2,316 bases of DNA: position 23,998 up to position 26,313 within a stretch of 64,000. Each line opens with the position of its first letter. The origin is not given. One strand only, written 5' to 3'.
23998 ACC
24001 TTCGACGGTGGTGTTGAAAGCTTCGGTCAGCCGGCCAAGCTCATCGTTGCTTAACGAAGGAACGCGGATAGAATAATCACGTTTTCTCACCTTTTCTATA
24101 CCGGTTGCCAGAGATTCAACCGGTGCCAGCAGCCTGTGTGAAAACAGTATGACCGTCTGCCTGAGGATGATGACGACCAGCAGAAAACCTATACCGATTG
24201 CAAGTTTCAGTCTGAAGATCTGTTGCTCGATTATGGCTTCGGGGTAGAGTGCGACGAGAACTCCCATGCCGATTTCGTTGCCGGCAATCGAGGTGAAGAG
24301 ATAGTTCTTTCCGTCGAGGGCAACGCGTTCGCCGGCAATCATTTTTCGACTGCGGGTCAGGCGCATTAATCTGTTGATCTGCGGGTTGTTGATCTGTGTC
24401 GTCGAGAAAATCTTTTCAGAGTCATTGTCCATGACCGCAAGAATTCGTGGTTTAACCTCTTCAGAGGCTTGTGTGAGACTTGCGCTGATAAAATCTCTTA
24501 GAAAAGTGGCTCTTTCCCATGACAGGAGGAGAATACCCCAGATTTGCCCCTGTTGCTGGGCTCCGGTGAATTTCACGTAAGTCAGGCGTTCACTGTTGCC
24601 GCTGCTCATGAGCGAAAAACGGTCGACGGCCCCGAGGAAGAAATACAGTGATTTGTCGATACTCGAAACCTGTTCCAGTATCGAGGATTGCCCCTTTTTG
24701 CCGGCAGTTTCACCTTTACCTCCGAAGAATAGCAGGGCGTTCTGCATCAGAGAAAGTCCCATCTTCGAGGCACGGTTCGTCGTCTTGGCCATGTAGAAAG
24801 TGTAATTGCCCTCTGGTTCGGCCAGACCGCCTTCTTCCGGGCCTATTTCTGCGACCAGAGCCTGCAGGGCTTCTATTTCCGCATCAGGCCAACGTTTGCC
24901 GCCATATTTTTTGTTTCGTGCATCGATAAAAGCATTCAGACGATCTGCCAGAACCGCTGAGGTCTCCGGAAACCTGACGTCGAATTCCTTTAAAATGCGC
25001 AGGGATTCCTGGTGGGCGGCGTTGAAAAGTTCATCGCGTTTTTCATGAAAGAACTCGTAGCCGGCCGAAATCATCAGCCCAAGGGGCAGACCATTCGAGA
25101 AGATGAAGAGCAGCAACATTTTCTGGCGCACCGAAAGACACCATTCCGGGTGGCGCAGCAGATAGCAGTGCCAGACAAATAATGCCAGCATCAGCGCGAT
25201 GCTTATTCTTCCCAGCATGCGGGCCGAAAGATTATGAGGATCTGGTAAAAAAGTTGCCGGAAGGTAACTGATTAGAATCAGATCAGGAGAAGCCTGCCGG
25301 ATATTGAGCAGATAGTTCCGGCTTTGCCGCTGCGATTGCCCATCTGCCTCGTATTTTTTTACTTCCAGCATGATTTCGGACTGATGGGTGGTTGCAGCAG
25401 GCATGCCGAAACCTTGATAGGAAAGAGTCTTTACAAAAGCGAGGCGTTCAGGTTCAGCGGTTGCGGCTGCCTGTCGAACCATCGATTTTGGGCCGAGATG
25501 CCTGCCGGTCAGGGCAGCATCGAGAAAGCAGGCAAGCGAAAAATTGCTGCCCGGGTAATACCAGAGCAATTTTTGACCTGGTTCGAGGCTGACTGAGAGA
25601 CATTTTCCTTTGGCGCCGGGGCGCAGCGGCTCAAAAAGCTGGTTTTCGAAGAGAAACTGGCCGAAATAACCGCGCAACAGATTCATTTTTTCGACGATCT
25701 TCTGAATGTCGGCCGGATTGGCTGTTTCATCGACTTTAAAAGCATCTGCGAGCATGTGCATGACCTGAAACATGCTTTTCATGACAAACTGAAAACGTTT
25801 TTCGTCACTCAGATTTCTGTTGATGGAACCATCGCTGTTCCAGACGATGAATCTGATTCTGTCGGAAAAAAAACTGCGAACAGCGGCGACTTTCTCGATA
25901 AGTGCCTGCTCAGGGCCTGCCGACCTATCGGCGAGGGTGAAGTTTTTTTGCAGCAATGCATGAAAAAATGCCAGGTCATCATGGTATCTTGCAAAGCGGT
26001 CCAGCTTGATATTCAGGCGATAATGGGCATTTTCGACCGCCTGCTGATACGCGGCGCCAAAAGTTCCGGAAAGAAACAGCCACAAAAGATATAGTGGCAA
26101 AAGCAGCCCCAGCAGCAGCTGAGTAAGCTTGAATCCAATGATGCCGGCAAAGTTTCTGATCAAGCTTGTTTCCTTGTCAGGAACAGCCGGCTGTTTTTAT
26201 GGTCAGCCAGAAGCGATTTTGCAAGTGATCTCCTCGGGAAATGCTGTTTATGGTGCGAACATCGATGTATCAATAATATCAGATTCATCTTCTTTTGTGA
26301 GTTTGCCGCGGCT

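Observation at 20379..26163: Tandem, overlapping paralogous sensor-HAMP-PP2C phosphatases (2 x ~965 aa)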

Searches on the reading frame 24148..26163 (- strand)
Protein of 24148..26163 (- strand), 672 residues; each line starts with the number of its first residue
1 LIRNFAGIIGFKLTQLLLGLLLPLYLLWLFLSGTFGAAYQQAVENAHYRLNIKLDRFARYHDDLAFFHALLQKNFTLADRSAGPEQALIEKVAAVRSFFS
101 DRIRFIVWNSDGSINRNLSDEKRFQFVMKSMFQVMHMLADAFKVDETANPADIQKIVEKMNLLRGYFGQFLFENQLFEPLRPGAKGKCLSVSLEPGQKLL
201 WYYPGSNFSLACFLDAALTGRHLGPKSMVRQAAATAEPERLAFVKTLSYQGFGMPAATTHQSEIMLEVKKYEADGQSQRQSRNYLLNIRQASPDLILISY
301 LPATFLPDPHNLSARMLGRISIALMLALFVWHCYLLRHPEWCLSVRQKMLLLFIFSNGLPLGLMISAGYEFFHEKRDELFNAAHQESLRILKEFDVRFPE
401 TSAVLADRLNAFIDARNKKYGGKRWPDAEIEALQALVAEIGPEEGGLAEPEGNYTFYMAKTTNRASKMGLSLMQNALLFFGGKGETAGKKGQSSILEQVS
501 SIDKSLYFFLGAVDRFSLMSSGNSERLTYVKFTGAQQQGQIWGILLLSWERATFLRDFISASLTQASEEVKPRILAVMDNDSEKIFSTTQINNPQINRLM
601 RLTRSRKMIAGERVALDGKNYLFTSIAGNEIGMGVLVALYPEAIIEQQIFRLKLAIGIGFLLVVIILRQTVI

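Call 38: search_protein_representatives(alignment_id=A3)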
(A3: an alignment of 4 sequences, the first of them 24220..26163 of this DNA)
Query: 4 sequences, 647 profile positions. Proteins with E-value up to 0.001 (for the whole library): 436; up to 1e-10: 288; up to 1e-30: 132. The best 150 are listed.
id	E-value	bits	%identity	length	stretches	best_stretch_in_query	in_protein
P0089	1.7e-210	717.4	-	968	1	5-645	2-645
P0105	4.6e-207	706.0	-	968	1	1-646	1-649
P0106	2.0e-151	522.2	-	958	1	1-645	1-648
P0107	2.4e-139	482.3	-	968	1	7-645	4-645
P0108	1.9e-127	443.0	-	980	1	9-646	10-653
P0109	2.0e-121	423.1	-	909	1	6-646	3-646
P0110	2.8e-119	416.0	-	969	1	7-645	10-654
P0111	1.3e-117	410.4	-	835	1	130-646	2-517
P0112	1.3e-114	400.6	-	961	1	5-646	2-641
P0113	1.7e-113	396.9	-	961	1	16-642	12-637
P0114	2.9e-104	366.4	-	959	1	10-645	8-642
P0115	2.1e-101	357.0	-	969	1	5-646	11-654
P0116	8.5e-101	354.9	-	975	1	8-647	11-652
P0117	1.7e-98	347.3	-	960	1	13-643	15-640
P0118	6.5e-94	332.2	-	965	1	11-646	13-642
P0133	5.6e-73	263.0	-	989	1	10-646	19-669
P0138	9.0e-67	242.5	-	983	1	11-645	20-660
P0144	3.6e-62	227.3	-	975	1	9-646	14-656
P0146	1.2e-59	219.0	-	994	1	11-646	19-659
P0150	3.3e-56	207.6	-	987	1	12-646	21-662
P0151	1.1e-55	205.9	-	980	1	10-646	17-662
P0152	1.8e-55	205.2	-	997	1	19-644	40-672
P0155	3.6e-55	204.2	-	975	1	15-646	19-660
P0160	3.2e-53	197.7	-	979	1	3-646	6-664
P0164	3.1e-52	194.5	-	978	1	18-645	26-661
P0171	1.6e-47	179.0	-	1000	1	10-646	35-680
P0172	1.5e-46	175.7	-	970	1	1-645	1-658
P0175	2.0e-45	172.0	-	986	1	12-647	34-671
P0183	5.0e-42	160.8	-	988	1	10-647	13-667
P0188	6.7e-41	157.0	-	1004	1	4-645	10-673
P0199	6.1e-38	147.3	-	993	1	12-646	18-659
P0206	4.3e-36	141.2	-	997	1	10-645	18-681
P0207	1.7e-35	139.2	-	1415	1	7-645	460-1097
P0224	9.5e-33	130.1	-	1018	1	15-644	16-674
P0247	1.6e-28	116.2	-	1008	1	6-645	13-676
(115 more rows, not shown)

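Call 44: list_cluster_members(proteins=[P0155, P0160, P0172, P0151, P0144, P0150, P0171, P0207, P0224, P0133])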
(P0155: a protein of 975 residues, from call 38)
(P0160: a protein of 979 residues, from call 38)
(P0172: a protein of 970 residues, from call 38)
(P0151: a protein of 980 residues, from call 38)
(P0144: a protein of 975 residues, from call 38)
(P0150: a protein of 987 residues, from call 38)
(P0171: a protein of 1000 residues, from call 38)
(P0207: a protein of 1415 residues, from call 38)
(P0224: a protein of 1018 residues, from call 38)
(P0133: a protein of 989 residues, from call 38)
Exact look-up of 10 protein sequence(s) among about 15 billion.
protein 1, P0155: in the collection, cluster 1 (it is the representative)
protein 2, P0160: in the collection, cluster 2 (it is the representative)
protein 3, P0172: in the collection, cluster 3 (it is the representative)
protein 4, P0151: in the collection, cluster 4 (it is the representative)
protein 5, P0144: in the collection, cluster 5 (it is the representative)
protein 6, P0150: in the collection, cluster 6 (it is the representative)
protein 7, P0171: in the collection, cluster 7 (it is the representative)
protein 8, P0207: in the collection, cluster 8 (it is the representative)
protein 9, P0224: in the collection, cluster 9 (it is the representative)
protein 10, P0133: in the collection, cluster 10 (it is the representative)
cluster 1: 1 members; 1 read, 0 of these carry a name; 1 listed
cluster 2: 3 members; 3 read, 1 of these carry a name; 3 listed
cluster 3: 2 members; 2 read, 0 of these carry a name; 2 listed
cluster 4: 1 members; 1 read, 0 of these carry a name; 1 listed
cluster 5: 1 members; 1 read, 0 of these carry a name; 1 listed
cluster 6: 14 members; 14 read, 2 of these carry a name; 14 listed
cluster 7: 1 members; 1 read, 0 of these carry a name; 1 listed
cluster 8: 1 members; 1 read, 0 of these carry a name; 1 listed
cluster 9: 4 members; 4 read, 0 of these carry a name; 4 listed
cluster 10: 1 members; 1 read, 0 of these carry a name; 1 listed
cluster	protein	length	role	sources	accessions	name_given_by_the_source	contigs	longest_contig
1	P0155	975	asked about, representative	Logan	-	-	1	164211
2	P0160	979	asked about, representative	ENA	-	-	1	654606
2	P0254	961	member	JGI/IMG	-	HAMP domain-containing protein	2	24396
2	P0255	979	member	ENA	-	-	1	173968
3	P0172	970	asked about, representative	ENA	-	-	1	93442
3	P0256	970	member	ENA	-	-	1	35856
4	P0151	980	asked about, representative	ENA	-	-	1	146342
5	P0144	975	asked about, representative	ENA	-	-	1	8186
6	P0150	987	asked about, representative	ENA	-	-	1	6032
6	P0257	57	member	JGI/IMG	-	hypothetical protein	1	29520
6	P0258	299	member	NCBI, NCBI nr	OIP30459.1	hypothetical protein AUK22_02100 [bacterium CG2_30_54_10] | MAG: hypothetical protein AUK22_02100 [bacterium CG2_30_54_10]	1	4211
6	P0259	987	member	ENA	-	-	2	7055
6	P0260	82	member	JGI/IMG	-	-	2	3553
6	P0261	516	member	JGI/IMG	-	-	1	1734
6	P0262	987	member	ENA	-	-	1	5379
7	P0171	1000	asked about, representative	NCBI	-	-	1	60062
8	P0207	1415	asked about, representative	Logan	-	-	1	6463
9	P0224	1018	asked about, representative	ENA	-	-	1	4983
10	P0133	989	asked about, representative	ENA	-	-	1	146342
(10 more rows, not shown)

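Call 49: find_encoding_contigs(protein=P0151, flank=10000, max_places=1)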
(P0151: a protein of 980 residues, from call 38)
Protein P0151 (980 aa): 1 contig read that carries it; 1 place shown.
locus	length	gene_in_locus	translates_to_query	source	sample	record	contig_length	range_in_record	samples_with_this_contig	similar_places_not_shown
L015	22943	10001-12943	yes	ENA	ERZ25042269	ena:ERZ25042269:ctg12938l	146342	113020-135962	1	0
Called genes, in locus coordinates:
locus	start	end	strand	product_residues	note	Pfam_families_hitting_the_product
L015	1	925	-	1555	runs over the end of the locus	PF03705:CheR_N, PF01739:CheR, PF13188:PAS_8 (faint), PF13596:PAS_10, PF08447:PAS_3, PF00512:HisKA (weak), PF02518:HATPase_c, PF00072:Response_reg, +3 more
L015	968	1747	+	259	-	PF13489:Methyltransf_23, PF08241:Methyltransf_11, PF08242:Methyltransf_12 (weak)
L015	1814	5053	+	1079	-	PF00873:ACR_tran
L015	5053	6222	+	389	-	PF25917:BSH_RND, PF25973:BSH_CzcB, PF25954:Beta-barrel_RND_2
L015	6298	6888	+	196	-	PF00210:Ferritin, PF02915:Rubrerythrin, PF23458:DUF7130 (weak), PF21349:RUBY_RBDX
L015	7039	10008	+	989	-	PF00672:HAMP (faint), PF07228:SpoIIE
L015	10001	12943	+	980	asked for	PF00672:HAMP (weak), PF07228:SpoIIE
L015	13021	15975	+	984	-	PF00672:HAMP, PF07228:SpoIIE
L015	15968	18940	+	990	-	PF00672:HAMP, PF07228:SpoIIE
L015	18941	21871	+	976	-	PF00672:HAMP (weak), PF07228:SpoIIE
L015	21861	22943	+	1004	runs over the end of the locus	PF00672:HAMP (weak), PF07228:SpoIIE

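Call 53: predict_structure(alignment_id=A5)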
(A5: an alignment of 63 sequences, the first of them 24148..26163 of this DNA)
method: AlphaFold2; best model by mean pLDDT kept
length: 672 residues; sequences in the alignment: 63
mean_pLDDT: 82.8   pTM: 0.62
mean pLDDT of the five models: 82.8, 82.4, 82.1, 79.1, 78.2
residues with pLDDT >= 90: 171; 70-90: 434; 50-70: 50; < 50: 17
segments of 3 or more residues with pLDDT < 50: 483-499
pLDDT, mean of each block of 10 residues (from residue 1): 61 74 83 88 90 87 88 92 91 89 91 89 87 92 80 84 87 87 86 84 93 86 88 87 90 90 92 86 91 88 89 88 85 73 71 77 78 88 91 86 88 90 88 90 84 78 60 72 46 42 60 76 73 81 86 81 86 89 81 84 75 83 88 85 91 86 80 70
secondary structure, 60 per line:
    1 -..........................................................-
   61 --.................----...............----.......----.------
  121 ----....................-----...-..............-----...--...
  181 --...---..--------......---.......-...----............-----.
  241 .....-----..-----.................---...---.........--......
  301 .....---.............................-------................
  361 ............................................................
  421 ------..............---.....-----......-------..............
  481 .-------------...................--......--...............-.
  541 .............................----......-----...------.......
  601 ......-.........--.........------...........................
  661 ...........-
elements in order: H2-59 H63-79 H84-98 E103-109 H125-144 H154-167 E199-204 E208-214 H223-234 E240-245 H258-274 E278-280 E284-292 E295-302 H309-337 H345-420 H427-440 E444-448 E454-459 H467-481 H495-512 E516-521 E524-535 E540-550 H551-569 E574-579 E585-587 H594-606 E608-616 E619-627 E634-641 H642-671
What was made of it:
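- On dCache extracellular sensor domains: The secondary-structure pattern fits both ECDs (call 53).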

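Call 58: fold_search(model_id=the predicted structure, library=pdb)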
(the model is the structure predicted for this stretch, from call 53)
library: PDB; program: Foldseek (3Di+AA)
matches with E <= 10: 846; with E <= 0.001: 66
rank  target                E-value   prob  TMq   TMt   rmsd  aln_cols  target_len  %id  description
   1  9lol_B                2.2e-06  0.99  0.13  0.18  27.6       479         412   12  Cryo-EM structure of human MON1A-CCZ1-RAB7A (released 2025-12-03)
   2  3lif_A                6.7e-06  1.00  0.21  0.45  11.2       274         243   10  Crystal Structure of the extracellular domain of the putative histidine kinase rpHK1S-Z16 (released 2010-05-05)
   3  6w3o_A                7.9e-06  1.00  0.22  0.48   7.6       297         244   12  Crystal structure of ligand-binding domain of Campylobacter jejuni chemoreceptor Tlp3 in complex with 4-methylisoleuci (released 2020-05-20)
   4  6w3r_A                7.9e-06  1.00  0.22  0.47   7.9       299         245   12  Crystal structure of ligand-binding domain of Campylobacter jejuni chemoreceptor Tlp3 in complex with 3-methylisoleuci (released 2020-05-20)
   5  6w3x_A                9.9e-06  1.00  0.22  0.47   8.3       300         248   12  Crystal structure of ligand-binding domain of Campylobacter jejuni chemoreceptor Tlp3 in complex with L-valine (released 2020-05-20)
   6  4xmr_B                1.1e-05  1.00  0.22  0.45   7.9       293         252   14  Crystal structure of the sensory domain of the Campylobacter jejuni chemoreceptor Tlp3 (CcmL) with isoleucine bound. (released 2015-11-04)
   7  4xmr_A                1.2e-05  1.00  0.22  0.47   7.6       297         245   12  Crystal structure of the sensory domain of the Campylobacter jejuni chemoreceptor Tlp3 (CcmL) with isoleucine bound. (released 2015-11-04)
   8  8bmv_A                1.6e-05  1.00  0.14  0.29  12.4       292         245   15  Ligand binding domain of the P. Putida receptor McpH in complex with Uric acid (released 2024-07-24)
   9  6w3p_A                1.7e-05  1.00  0.21  0.46   9.7       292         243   13  Crystal structure of ligand-binding domain of Campylobacter jejuni chemoreceptor Tlp3 in complex with beta-methylnorle (released 2020-05-20)
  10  6w3s_A                1.8e-05  1.00  0.22  0.48   7.9       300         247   12  Crystal structure of ligand-binding domain of Campylobacter jejuni chemoreceptor Tlp3 in complex with L-leucine (released 2020-05-20)
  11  9rs9_B                2.3e-05  0.96  0.13  0.19  29.1       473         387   10  Rab23 in complex with Fuzzy-Inturned (released 2025-07-30)
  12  3lif_B                3.1e-05  1.00  0.19  0.39   9.5       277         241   10  Crystal Structure of the extracellular domain of the putative histidine kinase rpHK1S-Z16 (released 2010-05-05)
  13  9l0d_A                3.4e-05  0.90  0.12  0.17  27.8       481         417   12  Cryo-EM structure of the human MON1A/CCZ1/C18orf8 complex (released 2025-03-19)
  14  8bmv_B                3.6e-05  0.99  0.14  0.27  12.6       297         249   13  Ligand binding domain of the P. Putida receptor McpH in complex with Uric acid (released 2024-07-24)
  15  8zwc_B                3.8e-05  0.77  0.09  0.14  27.8       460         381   12  Cryo-EM Structure of the BLOC-3 complex (released 2025-12-17)
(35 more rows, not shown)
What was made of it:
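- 24220..25059 (-): P1 extracytoplasmic domain 2 (residues 369-648), probably the dCache-like module. The model of residues 1-672 gives Foldseek matches to dCache ligand-binding domains (Tlp3 4XMR/6W3O, 3LIF, McpH 8BMV, Mlp37 5AVE, PctA/B, KinD 4JGO) at probability 1.0 over 270-300 columns, TMt 0.35-0.48 (call 58).
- On dCache extracellular sensor domains: Foldseek gives probability 1.0 over 270-300 columns, but TMt is 0.35-0.48 and rmsd 8-12 A (call 58).
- Closest known: dCache-type extracellular ligand-binding domains of chemoreceptors and histidine kinases. Same: Foldseek probability is 1.0 over 270-300 columns (call 58).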

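Call 63: list_cluster_members(proteins=[P0138, P0146, P0152, P0164, P0175, P0183, P0188, P0199, P0206, P0247])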
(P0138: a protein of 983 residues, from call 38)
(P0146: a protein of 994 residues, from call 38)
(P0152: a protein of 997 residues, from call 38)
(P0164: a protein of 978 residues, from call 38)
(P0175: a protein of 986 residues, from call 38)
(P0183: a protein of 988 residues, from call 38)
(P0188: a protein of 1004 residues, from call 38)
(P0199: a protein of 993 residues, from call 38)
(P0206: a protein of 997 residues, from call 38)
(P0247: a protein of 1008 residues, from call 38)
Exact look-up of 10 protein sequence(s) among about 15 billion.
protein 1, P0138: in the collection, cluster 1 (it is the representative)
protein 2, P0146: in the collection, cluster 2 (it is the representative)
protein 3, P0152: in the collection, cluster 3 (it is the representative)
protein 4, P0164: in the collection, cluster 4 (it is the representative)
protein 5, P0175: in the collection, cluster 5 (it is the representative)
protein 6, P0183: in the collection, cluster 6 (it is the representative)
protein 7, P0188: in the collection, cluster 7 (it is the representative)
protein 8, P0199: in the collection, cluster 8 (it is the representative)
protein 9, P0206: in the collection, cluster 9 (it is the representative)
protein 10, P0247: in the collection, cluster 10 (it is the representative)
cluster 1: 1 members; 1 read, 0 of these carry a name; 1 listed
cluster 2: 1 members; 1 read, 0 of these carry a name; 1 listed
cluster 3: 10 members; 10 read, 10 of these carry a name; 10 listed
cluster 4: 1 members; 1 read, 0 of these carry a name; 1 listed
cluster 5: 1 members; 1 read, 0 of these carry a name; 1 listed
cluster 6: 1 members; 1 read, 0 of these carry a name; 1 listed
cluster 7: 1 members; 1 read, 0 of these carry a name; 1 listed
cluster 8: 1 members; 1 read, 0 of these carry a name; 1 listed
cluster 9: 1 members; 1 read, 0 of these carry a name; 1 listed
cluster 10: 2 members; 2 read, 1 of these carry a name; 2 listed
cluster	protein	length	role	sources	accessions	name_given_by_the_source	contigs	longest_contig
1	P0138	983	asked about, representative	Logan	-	-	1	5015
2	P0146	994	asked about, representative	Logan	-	-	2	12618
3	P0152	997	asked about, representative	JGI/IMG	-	serine phosphatase RsbU (regulator of sigma subunit)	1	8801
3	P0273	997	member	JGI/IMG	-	serine phosphatase RsbU (regulator of sigma subunit)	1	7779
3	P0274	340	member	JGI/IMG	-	sigma-B regulation protein RsbU (phosphoserine phosphatase)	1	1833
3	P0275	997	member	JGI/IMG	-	serine phosphatase RsbU (regulator of sigma subunit)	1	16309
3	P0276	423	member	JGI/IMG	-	serine phosphatase RsbU (regulator of sigma subunit)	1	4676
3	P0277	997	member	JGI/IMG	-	serine phosphatase RsbU (regulator of sigma subunit)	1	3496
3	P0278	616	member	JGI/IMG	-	serine phosphatase RsbU (regulator of sigma subunit)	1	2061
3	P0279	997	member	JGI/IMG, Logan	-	serine phosphatase RsbU (regulator of sigma subunit)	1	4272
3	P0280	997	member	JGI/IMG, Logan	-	serine phosphatase RsbU (regulator of sigma subunit)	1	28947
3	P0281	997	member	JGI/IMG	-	serine phosphatase RsbU (regulator of sigma subunit)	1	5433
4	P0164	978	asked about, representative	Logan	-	-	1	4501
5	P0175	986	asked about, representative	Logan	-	-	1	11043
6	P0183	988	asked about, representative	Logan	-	-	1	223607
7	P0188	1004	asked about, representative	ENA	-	-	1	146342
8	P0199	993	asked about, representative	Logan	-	-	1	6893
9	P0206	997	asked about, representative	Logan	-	-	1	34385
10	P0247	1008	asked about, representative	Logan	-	-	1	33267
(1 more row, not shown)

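Call 64: find_encoding_contigs(protein=P0160, flank=10000, max_places=1)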
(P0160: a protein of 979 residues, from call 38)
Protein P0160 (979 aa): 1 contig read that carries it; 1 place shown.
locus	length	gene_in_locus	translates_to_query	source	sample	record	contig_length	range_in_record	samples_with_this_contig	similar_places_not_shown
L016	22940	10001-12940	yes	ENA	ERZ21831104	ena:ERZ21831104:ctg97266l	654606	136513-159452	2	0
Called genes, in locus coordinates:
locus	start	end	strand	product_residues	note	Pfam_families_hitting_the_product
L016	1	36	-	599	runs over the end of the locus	-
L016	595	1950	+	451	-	PF02254:TrkA_N, PF03807:F420_oxidored (faint), PF13241:NAD_binding_7 (faint), PF02080:TrkA_C, PF02254:TrkA_N, PF02080:TrkA_C (weak)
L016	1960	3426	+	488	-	PF02386:TrkH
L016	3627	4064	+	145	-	PF13545:HTH_Crp_2 (faint), PF25213:HVO_A0261_N (faint), PF01047:MarR, PF12802:MarR_2, PF13463:HTH_27 (weak), PF13412:HTH_24 (weak), PF03965:Penicillinase_R (weak)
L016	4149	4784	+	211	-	PF02525:Flavodoxin_2, PF03358:FMN_red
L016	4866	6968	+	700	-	PF01590:GAF, PF13185:GAF_2 (faint), PF08447:PAS_3, PF00512:HisKA (weak), PF02518:HATPase_c, PF00072:Response_reg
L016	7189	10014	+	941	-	PF00672:HAMP (weak), PF07228:SpoIIE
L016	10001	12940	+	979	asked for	PF00672:HAMP, PF07228:SpoIIE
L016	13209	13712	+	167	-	PF02915:Rubrerythrin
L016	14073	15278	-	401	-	PF12158:DUF3592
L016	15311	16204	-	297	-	PF13240:Zn_Ribbon_1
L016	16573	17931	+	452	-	-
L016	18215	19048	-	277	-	-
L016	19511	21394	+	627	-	PF00270:DEAD, PF04851:ResIII (weak), PF00271:Helicase_C, PF25399:DeaD_dimer, PF03880:DbpA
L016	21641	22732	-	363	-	PF00072:Response_reg, PF01339:CheB_methylest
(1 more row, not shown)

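Call 65: find_encoding_contigs(protein=P0183, flank=10000, max_places=1)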
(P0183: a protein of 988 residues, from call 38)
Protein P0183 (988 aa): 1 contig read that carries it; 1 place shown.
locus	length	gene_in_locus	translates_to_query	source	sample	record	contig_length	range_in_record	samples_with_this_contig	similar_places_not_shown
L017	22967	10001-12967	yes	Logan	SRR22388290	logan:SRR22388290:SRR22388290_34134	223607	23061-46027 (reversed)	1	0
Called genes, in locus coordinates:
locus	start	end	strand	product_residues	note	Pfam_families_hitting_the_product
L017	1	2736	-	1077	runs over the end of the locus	PF08269:dCache_2, PF17200:sCache_2, PF17201:Cache_3-Cache_2 (weak), PF00672:HAMP (weak), PF00989:PAS, PF00512:HisKA, PF02518:HATPase_c, PF00072:Response_reg, +3 more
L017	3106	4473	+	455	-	PF01554:MatE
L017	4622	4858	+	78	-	-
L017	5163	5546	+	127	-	-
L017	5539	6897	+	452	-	PF00970:FAD_binding_6 (faint), PF01794:Ferric_reduct, PF08022:FAD_binding_8, PF00175:NAD_binding_1, PF08030:NAD_binding_6 (faint)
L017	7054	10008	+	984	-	PF00672:HAMP, PF07228:SpoIIE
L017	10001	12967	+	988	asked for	PF00672:HAMP, PF07228:SpoIIE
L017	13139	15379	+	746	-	PF03971:IDH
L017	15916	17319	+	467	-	PF02321:OEP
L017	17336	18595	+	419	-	PF25917:BSH_RND (weak), PF25984:BSH_YknX (faint), PF25944:Beta-barrel_RND (weak), PF25954:Beta-barrel_RND_2, PF25967:RND-MFP_C (weak), PF25989:YknX_C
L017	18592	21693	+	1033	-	PF00873:ACR_tran, PF03176:MMPL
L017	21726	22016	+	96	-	PF00543:P-II (weak)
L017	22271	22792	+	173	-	PF04542:Sigma70_r2, PF08281:Sigma70_r4_2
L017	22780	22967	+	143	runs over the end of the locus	-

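Call 71: search_solved_structures(query=A3, max_evalue=10)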
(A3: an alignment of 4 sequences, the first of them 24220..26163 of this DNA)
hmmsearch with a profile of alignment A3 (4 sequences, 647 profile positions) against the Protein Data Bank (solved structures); distinct sequences matched with E-value up to 10: 2.
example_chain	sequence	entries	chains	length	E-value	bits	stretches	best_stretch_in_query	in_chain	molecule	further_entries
7f3w_A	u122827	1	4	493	1.9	10.1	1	99-175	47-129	cytochrome P450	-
7f3h_A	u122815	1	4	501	1.9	10.1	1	99-175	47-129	Bifunctional cytochrome P450/NADPH--P450 reductase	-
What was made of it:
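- On dCache extracellular sensor domains: The N-terminal profile finds nothing in PDB sequences (call 71).
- Closest known: Chlamydia trachomatis RsbU. Different: The N-terminal profile finds no PDB sequence (call 71).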
